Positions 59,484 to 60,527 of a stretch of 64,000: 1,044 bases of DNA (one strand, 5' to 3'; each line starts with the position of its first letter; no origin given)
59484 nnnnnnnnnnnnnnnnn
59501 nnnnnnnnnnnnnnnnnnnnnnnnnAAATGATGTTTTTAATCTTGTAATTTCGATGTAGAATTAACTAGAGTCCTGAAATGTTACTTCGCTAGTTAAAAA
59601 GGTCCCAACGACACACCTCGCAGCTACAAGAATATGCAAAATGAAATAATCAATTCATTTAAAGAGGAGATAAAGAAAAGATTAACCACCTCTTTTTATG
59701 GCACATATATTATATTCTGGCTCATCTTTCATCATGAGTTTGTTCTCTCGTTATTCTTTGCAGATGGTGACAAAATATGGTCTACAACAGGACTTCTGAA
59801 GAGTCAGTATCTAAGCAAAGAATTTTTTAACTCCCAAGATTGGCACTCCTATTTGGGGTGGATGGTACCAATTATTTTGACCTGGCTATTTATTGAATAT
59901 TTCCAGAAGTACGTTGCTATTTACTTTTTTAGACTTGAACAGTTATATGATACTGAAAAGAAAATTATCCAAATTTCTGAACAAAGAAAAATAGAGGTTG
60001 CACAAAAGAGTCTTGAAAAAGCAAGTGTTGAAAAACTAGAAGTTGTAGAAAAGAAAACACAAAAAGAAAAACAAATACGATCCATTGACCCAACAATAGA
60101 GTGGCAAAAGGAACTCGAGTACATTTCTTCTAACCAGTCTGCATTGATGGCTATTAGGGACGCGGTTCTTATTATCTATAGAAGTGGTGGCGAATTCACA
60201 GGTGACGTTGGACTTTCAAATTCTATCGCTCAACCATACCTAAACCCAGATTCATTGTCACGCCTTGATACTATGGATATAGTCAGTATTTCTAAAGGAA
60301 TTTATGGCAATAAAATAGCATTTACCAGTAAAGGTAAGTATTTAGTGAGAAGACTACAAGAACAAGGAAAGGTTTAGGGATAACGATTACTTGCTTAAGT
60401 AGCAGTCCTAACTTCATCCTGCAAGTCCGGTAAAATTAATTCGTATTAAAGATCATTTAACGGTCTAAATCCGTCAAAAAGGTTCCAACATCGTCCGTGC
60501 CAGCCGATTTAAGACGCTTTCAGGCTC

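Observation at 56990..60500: AT-rich 3.4-kb island carrying a stand-alone OLD-family ATPase/Toprim nuclease plus two membrane proteins: candidate horizontally acquired defence module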

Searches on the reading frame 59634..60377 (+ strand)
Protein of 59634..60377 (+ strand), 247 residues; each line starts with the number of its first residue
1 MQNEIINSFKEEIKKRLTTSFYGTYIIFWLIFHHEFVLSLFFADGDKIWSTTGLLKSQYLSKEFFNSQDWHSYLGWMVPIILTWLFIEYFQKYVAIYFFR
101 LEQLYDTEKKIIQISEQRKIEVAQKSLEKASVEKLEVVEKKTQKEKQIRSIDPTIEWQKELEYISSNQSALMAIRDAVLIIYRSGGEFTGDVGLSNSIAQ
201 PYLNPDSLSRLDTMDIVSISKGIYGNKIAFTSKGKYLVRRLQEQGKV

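Call 4: search_protein_families(library=pfam, proteins=[window:59634-60377:+], max_evalue=0.1)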
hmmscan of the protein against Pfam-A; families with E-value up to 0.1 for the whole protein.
window:59634-60377:+ (247 aa): 0 families

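Call 5: search_protein_families(library=padloc, proteins=[window:59634-60377:+], max_evalue=0.1)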
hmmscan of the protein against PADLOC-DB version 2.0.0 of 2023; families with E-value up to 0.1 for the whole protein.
window:59634-60377:+ (247 aa): 0 families

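Call 15: find_homologous_proteins(query=window:59634-60377:+, max_evalue=0.01)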
Query window:59634-60377:+ (247 aa): 1 proteins with E <= 0.01 among 376 candidates.
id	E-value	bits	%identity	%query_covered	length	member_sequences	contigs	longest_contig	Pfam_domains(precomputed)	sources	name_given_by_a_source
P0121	1.2e-156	537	100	100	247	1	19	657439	-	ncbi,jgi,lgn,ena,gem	ncbi:MAG: hypothetical protein ABSF56_01765 [Minisyncoccia bacterium]|jgi:hypothetical protein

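Call 36: predict_structure(protein=window:59634-60377:+)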
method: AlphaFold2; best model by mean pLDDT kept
length: 247 residues; sequences in the alignment: 1
mean_pLDDT: 59.8   pTM: 0.30
mean pLDDT of the five models: 59.8, 54.8, 50.0, 46.8, 34.1
residues with pLDDT >= 90: 0; 70-90: 37; 50-70: 167; < 50: 43
segments of 3 or more residues with pLDDT < 50: 48-51, 53-56, 141-153, 185-202
pLDDT, mean of each block of 10 residues (from residue 1): 56 59 60 57 51 47 64 66 67 63 70 72 70 55 44 56 70 64 50 43 57 63 57 70 68
secondary structure, 60 per line:
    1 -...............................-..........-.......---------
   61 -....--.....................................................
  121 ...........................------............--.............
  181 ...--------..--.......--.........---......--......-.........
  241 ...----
elements in order: H2-32 H34-43 H45-51 H62-65 H68-147 H154-165 H168-183 H196-202 H205-213 E217-222 E225-230 H232-243

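Call 38: search_protein_representatives(protein=window:59634-60377:+)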
Query: 247 residues. Proteins with E-value up to 0.001 (for the whole library): 260; up to 1e-10: 137; up to 1e-30: 14. The best 150 are listed.
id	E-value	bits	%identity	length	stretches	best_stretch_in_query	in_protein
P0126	1.2e-62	227.9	45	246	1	3-247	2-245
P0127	1.2e-54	201.7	45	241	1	1-247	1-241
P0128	4.3e-46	173.8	39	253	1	2-244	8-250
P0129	7.0e-41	156.7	38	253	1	2-244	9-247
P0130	1.1e-40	156.0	36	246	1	3-245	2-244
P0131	2.8e-39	151.4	39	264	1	2-241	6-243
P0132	6.6e-37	143.7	35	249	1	3-243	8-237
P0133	3.8e-36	141.2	42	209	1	2-188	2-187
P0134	5.1e-36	140.8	36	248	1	3-243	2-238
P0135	3.8e-35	137.9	37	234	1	13-245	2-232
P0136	2.7e-34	135.1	33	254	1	2-244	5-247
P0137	8.7e-33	130.2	32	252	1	2-243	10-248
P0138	1.3e-32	129.6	46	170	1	3-146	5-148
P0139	3.6e-31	124.9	37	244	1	2-241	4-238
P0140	1.8e-30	122.6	33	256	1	2-241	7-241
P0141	2.3e-30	122.3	36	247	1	4-240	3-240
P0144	1.1e-29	120.1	34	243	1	7-241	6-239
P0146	2.7e-28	115.5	30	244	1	3-241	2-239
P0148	8.2e-28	113.9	34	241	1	1-241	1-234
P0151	2.5e-27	112.3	33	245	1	3-240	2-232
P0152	3.8e-27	111.8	34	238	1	3-241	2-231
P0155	9.8e-27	110.4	27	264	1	3-239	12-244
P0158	7.0e-25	104.3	33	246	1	3-240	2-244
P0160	2.1e-24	102.8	30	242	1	4-240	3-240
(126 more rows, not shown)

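Call 42: find_encoding_contigs(protein=P0126, flank=7000, max_places=4)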
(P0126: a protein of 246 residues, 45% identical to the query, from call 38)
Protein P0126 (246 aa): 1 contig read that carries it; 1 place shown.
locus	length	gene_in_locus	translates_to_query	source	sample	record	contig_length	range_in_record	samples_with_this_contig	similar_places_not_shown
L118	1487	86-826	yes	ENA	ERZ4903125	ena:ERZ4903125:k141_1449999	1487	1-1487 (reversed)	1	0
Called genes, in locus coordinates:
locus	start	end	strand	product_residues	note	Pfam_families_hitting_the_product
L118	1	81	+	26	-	?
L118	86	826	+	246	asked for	-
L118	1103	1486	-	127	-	?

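Call 43: search_protein_families(library=pfam, alignment_id=A3, max_evalue=0.01)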
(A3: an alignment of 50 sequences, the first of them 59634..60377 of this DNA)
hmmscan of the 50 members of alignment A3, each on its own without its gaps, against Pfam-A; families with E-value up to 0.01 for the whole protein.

A. member 1, window:59634-60377:+ (247 aa): 0 families

B. families by the number of members that match (of 50 scanned): 10 families
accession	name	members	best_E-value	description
PF00981.22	Rota_NS53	1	6.5e-05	Rotavirus RNA-binding Protein 53 (NS53)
PF08286.16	Spc24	1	0.00068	Spc24 subunit of Ndc80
PF07201.16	HrpJ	1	0.00076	HrpJ-like domain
PF22665.2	DUF6293_C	1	0.00079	DUF6293 C-terminal winged helix domain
PF04458.17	DUF505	1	0.00085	Protein of unknown function (DUF505)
PF11726.14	YagK_YfjJ_C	1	0.0045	YagK/YfjJ C-terminal domain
PF19558.4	DUF6080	1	0.0047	Family of unknown function (DUF6080)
PF03595.22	SLAC1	1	0.0084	Voltage-dependent anion channel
PF00083.30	Sugar_tr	1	0.0085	Sugar (and other) transporter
PF17561.7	TssO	1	0.0096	Type VI secretion system, TssO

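Call 44: find_related_loci(query=A3, collection=viral_contigs, flank=8000)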
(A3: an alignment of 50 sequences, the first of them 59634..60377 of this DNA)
Query A3 (247 aa) in viral_contigs; peptide patterns used: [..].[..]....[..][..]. (x = any residue, [..] = any of these).
67 stretches matched a pattern, but none encodes a relative of the query by tblastn (E <= 1e-3).

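Call 45: search_dna_similar(query=window:59634-60377:+, collection=plasmids, mode=protein, max_evalue=0.001)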
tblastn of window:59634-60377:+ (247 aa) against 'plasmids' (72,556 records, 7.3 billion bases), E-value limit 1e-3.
No match.

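Call 46: search_dna_similar(query=window:59634-60377:+, collection=phages, mode=protein, max_evalue=0.001)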
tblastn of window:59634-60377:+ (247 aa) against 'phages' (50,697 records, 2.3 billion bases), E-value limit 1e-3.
No match.

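Call 47: list_cluster_members(proteins=[P0127, P0128, P0129, P0130, P0131, P0132, P0134, P0136, P0137, P0139])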
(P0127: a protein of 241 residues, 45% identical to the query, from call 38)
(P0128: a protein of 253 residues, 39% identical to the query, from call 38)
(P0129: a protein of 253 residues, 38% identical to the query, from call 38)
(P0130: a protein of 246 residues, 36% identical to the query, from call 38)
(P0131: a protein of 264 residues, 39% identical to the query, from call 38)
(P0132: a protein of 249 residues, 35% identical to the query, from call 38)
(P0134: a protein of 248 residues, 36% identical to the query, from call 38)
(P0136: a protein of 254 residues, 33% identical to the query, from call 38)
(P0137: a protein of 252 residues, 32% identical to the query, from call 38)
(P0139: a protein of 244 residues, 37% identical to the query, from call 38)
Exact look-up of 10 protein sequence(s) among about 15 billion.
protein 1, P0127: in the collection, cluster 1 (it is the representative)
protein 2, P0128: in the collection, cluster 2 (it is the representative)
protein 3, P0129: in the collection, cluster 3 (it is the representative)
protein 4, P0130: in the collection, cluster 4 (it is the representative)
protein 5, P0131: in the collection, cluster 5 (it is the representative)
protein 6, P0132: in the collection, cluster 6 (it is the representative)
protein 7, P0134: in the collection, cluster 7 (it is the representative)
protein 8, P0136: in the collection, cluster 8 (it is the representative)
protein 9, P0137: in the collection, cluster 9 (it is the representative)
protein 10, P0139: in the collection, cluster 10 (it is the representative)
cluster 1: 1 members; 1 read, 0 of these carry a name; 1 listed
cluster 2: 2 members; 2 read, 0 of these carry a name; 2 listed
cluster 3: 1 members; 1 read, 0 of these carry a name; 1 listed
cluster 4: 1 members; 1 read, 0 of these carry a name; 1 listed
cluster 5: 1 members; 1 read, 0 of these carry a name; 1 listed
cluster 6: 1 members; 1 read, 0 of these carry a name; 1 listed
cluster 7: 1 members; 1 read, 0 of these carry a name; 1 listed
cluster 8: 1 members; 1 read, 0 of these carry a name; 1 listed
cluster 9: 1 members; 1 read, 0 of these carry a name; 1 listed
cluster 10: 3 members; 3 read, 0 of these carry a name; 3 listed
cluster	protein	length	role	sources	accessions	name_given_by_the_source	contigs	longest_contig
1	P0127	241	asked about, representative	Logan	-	-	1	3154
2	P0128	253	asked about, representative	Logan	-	-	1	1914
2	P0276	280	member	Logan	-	-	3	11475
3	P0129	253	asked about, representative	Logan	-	-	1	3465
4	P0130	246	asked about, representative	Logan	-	-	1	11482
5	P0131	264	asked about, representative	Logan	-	-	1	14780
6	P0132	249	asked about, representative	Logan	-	-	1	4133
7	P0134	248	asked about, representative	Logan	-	-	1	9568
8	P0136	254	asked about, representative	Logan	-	-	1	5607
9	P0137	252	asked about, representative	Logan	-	-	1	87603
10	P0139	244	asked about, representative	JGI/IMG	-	-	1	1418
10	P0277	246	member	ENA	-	-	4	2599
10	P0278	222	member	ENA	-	-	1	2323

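Call 48: find_encoding_contigs(protein=P0137, flank=7000, max_places=2)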
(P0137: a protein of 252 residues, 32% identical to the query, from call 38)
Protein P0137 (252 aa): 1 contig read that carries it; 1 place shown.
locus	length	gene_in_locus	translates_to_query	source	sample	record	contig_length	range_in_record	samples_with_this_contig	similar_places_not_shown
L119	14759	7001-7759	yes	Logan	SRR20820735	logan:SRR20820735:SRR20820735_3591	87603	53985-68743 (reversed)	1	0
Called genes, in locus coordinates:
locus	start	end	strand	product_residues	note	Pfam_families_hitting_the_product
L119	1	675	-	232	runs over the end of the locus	PF18922:DUF5672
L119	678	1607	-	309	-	PF02557:VanY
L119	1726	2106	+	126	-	PF03551:PadR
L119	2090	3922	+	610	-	PF04024:PspC, PF22571:LiaI-LiaF-TM_PspC, PF10988:DUF2807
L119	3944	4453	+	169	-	PF00293:NUDIX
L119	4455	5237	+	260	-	PF01738:DLH (faint), PF02129:Peptidase_S15, PF12146:Hydrolase_4, PF00561:Abhydrolase_1 (weak), PF20408:Abhydrolase_11 (faint), PF00326:Peptidase_S9, PF10230:LIDHydrolase (faint)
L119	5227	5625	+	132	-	PF00293:NUDIX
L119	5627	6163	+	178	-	PF01963:TraB_PrgY_gumN (faint)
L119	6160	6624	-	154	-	PF00383:dCMP_cyt_deam_1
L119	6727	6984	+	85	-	-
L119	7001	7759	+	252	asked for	-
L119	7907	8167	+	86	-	-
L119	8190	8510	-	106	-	PF01990:ATP-synt_F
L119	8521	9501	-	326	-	PF01992:vATP-synt_AC39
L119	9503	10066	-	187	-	PF01991:vATP-synt_E (weak)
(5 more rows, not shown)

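Call 49: find_encoding_contigs(protein=P0131, flank=7000, max_places=2)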
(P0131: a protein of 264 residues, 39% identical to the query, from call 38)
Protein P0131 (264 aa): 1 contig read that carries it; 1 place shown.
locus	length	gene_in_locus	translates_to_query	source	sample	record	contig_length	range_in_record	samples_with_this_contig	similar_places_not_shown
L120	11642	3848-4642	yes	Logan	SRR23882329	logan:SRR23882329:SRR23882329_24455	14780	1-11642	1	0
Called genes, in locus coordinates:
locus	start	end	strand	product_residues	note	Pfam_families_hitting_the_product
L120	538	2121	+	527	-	PF12161:HsdM_N, PF02384:N6_Mtase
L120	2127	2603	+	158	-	-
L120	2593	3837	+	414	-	PF01420:Methylase_S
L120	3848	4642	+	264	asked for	-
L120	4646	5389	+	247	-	-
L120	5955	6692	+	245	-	PF01381:HTH_3, PF12844:HTH_19 (faint), PF13560:HTH_31 (weak), PF13274:SocA_Panacea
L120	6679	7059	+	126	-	-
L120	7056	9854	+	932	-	PF04313:HSDR_N, PF04851:ResIII, PF00270:DEAD, PF18766:SWI2_SNF2, PF22679:T1R_D3-like, PF12008:EcoR124_C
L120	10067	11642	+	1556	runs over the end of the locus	PF05048:NosD, PF13229:Beta_helix, PF05048:NosD, PF13229:Beta_helix, PF07819:PGAP1 (faint), PF02450:LCAT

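Call 50: find_encoding_contigs(protein=P0130, flank=7000, max_places=2)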
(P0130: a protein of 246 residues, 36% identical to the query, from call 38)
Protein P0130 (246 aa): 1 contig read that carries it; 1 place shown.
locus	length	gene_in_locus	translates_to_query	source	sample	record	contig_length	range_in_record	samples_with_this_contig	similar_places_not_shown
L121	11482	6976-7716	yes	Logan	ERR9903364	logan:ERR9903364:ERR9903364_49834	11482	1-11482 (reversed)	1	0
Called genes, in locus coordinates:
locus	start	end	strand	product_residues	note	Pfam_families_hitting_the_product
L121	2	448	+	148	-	?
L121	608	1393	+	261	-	PF00119:ATP-synt_A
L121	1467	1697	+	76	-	PF00137:ATP-synt_C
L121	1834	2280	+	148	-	PF00430:ATP-synt_B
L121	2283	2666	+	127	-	PF00213:OSCP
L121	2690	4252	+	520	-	PF02874:ATP-synt_ab_N (weak), PF00006:ATP-synt_ab, PF00306:ATP-synt_ab_C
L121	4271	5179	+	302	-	PF00231:ATP-synt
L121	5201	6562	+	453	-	PF02874:ATP-synt_ab_N, PF00006:ATP-synt_ab, PF22919:ATP-synt_VA_C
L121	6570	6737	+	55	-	-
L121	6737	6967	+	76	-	PF02823:ATP-synt_DE_N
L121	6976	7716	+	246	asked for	-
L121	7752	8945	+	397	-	PF12833:HTH_18, PF01035:DNA_binding_1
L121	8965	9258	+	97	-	-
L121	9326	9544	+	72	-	-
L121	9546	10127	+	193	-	PF02525:Flavodoxin_2, PF03358:FMN_red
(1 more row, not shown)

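Call 52: predict_structure(alignment_id=A3)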
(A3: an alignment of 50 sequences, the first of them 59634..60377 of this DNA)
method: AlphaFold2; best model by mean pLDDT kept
length: 247 residues; sequences in the alignment: 50
mean_pLDDT: 94.9   pTM: 0.59
mean pLDDT of the five models: 94.9, 93.4, 92.5, 92.1, 91.1
residues with pLDDT >= 90: 218; 70-90: 29; 50-70: 0; < 50: 0
segments of 3 or more residues with pLDDT < 50: none
pLDDT, mean of each block of 10 residues (from residue 1): 85 79 95 97 97 97 95 96 95 94 98 98 98 97 95 96 97 98 96 87 97 98 92 98 97
secondary structure, 60 per line:
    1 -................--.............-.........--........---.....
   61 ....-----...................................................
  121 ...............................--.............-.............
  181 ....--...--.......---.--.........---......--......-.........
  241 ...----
elements in order: H2-17 H20-32 H34-42 H45-52 H56-64 H70-151 H154-166 H168-184 E187-189 H192-198 H205-213 E217-222 E225-230 H232-243

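Call 58: fold_search(model_id=the predicted structure, library=pdb)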
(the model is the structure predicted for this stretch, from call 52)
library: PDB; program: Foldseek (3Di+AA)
matches with E <= 10: 733; with E <= 0.001: 0
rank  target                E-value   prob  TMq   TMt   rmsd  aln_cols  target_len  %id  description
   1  2rdp                  1.9e-02  0.99  0.23  0.37  12.7       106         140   19  The structure of a MarR family protein from Bacillus stearothermophilus (released 2007-11-13)
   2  2gxg                  2.2e-02  0.99  0.24  0.39  14.4       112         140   19  Crystal structure of EmrR homolog from hyperthermophilic archaea Sulfolobus tokodaii strain7 (released 2007-03-20)
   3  4lln_D                3.0e-02  0.99  0.26  0.42  11.2       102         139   13  Crystal structure of S. aureus MepR-DNA complex (released 2014-05-14)
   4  8c7u_A                3.2e-02  0.99  0.26  0.25   4.8       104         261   17  Transcriptional pleiotropic repressor CodY from Enterococcus faecalis in complex with Leu and a 30-bp DNA fragment enc (released 2023-06-28)
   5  3lfk_D                3.6e-02  0.99  0.24  0.48   4.7        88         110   18  A reported archaeal mechanosensitive channel is a structural homolog of MarR-like transcriptional regulators (released 2010-04-14)
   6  4lll_O                4.1e-02  0.99  0.25  0.42   9.9       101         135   13  Crystal structure of S. aureus MepR-DNA complex (released 2014-05-14)
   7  3pqk_F                4.1e-02  0.98  0.26  0.53   5.4       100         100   17  Crystal Structure of the transcriptional repressor BigR from Xylella fastidiosa (released 2011-06-01)
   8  5e1w                  4.1e-02  0.96  0.23  0.32  11.6       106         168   16  Crystal structure of the organohalide sensing RdhR-CbdbA1625 transcriptional regulator in the ligand free form (released 2016-10-05)
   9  3lfk_C                4.3e-02  0.97  0.23  0.44   4.7        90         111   19  A reported archaeal mechanosensitive channel is a structural homolog of MarR-like transcriptional regulators (released 2010-04-14)
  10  5e1z                  4.6e-02  0.96  0.23  0.32  11.2       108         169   16  Crystal structure of the organohalide sensing RdhR-CbdbA1625 transcriptional regulator in the 2,4-dichlorophenol bound f (released 2016-10-05)
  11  2fbi                  4.6e-02  0.80  0.19  0.31  11.3       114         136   18  The crystal structure of transcriptional regulator PA4135 (released 2005-12-20)
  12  2hr3_A                4.6e-02  0.80  0.18  0.30  15.0       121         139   16  Crystal structure of putative transcriptional regulator protein from Pseudomonas aeruginosa PA01 at 2.4 A resolution (released 2006-09-19)
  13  4l9v                  4.9e-02  0.98  0.24  0.40  10.1       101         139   11  Crystal structure of Se-Met derivative MepR F27L mutant from multidrug resistant S. aureus clinical isolate (released 2013-09-11)
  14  3gfl                  4.9e-02  0.97  0.24  0.39  13.4       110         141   20  Crystal structure of the ST1710 mutant (R90A) protein (released 2009-08-25)
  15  5ffx_D                5.2e-02  0.99  0.26  0.43  11.2       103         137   11  S. aureus MepR G34K Mutant (released 2016-12-21)
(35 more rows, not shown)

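Call 59: fold_search(model_id=the predicted structure, library=viral)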
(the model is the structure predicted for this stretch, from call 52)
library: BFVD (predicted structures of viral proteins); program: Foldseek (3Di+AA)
matches with E <= 10: 554; with E <= 0.001: 0
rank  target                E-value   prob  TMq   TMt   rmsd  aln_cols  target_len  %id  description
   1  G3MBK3                3.2e-02  1.00  0.25  0.56   4.5        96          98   11  Gp137 [Bacillus phage G]
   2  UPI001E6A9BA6         4.0e-02  0.99  0.24  0.51   7.0        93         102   15  (no name look-up for this kind of identifier)
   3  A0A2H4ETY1            6.9e-02  0.96  0.22  0.40   6.1        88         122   17  (no name in the UniProt tables at hand)
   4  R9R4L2                9.8e-02  0.98  0.26  0.58   5.8        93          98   11  Uncharacterized protein [Vibrio phage JA-1]
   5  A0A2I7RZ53            1.2e-01  0.92  0.22  0.51   6.2        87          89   14  (no name in the UniProt tables at hand)
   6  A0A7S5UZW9            1.2e-01  0.90  0.20  0.28   5.8        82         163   15  (no name in the UniProt tables at hand)
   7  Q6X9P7                1.5e-01  0.92  0.22  0.46   5.2        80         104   18  (no name in the UniProt tables at hand)
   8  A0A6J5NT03            1.5e-01  0.85  0.23  0.48   9.3        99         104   10  Uncharacterized protein [uncultured Caudovirales phage]
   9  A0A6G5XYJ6            1.6e-01  0.75  0.22  0.42   7.0        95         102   14  (no name in the UniProt tables at hand)
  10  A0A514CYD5            1.6e-01  0.63  0.20  0.29   7.1       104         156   13  (no name in the UniProt tables at hand)
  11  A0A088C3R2            1.7e-01  0.91  0.20  0.51   5.3        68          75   18  (no name in the UniProt tables at hand)
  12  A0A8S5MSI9            1.7e-01  0.84  0.19  0.52   5.0        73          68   14  Uncharacterized protein [Siphoviridae sp. ctouo22]
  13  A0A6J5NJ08            1.9e-01  0.85  0.19  0.52   5.5        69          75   16  Uncharacterized protein [uncultured Caudovirales phage]
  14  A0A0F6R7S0            2.0e-01  0.99  0.14  0.21   0.7        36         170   33  Uncharacterized protein [Sinorhizobium phage phiM9]
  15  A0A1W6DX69            2.0e-01  0.92  0.25  0.47   5.9        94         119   17  Uncharacterized protein [Sphingobium phage Lacusarx]
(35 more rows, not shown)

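Call 71: list_cluster_members(proteins=[P0140, P0141, P0144, P0146, P0148, P0151, P0152, P0155, P0158, P0160])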
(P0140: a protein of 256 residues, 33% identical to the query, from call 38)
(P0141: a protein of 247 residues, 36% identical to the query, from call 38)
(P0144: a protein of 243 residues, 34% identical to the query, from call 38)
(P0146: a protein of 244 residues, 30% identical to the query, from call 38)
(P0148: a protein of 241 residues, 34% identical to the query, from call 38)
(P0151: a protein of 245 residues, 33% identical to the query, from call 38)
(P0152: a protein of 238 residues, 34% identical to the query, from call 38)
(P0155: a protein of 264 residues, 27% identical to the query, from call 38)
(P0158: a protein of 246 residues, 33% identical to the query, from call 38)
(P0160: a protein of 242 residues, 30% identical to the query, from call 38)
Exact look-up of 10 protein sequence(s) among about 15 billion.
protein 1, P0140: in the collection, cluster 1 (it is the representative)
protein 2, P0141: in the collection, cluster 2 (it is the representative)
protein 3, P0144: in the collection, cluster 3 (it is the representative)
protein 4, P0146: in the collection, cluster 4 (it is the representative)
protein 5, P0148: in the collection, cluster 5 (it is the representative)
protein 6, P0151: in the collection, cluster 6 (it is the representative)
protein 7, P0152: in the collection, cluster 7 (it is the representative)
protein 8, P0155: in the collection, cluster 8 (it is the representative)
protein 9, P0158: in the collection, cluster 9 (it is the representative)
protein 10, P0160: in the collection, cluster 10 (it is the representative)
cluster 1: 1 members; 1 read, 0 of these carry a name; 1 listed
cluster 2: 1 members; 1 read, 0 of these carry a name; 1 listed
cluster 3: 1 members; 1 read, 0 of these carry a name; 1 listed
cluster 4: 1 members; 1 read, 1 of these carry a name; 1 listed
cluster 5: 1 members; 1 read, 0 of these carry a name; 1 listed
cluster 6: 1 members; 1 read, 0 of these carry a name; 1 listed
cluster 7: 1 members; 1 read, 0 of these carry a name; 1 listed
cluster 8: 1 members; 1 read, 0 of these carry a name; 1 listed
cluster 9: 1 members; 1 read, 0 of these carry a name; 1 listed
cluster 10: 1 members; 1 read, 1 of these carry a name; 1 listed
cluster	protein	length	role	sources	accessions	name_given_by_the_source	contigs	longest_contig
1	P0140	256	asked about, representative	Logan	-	-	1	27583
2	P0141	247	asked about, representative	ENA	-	-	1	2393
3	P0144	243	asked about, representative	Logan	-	-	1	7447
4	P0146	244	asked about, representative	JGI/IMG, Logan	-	hypothetical protein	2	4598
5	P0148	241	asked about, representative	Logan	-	-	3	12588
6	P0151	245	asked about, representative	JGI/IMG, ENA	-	-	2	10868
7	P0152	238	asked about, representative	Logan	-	-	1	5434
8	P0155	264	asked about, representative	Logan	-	-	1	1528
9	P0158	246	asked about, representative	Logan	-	-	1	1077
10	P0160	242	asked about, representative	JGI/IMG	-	hypothetical protein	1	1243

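Call 72: find_encoding_contigs(protein=P0140, flank=7000, max_places=2)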
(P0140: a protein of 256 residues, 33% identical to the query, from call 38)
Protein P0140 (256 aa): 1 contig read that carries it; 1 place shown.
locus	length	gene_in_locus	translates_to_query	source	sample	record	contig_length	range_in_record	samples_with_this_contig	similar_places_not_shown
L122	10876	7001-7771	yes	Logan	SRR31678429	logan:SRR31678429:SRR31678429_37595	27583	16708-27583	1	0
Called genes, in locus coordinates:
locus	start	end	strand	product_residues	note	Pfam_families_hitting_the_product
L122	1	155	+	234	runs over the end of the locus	PF01255:Prenyltransf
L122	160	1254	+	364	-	PF02163:Peptidase_M50, PF13180:PDZ_2, PF17820:PDZ_6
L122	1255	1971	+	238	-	PF02517:Rce1-like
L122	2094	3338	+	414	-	PF00587:tRNA-synt_2b, PF03129:HGTP_anticodon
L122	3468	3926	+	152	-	PF03449:GreA_GreB_N, PF01272:GreA_GreB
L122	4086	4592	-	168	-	-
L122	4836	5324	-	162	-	-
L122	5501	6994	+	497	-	PF01921:tRNA-synt_1f, PF09334:tRNA-synt_1g (faint), PF19269:Anticodon_2 (faint)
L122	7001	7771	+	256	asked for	-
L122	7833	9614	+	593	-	PF09972:DUF2207, PF20990:DUF2207_C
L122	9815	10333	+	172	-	PF01625:PMSR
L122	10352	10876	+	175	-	?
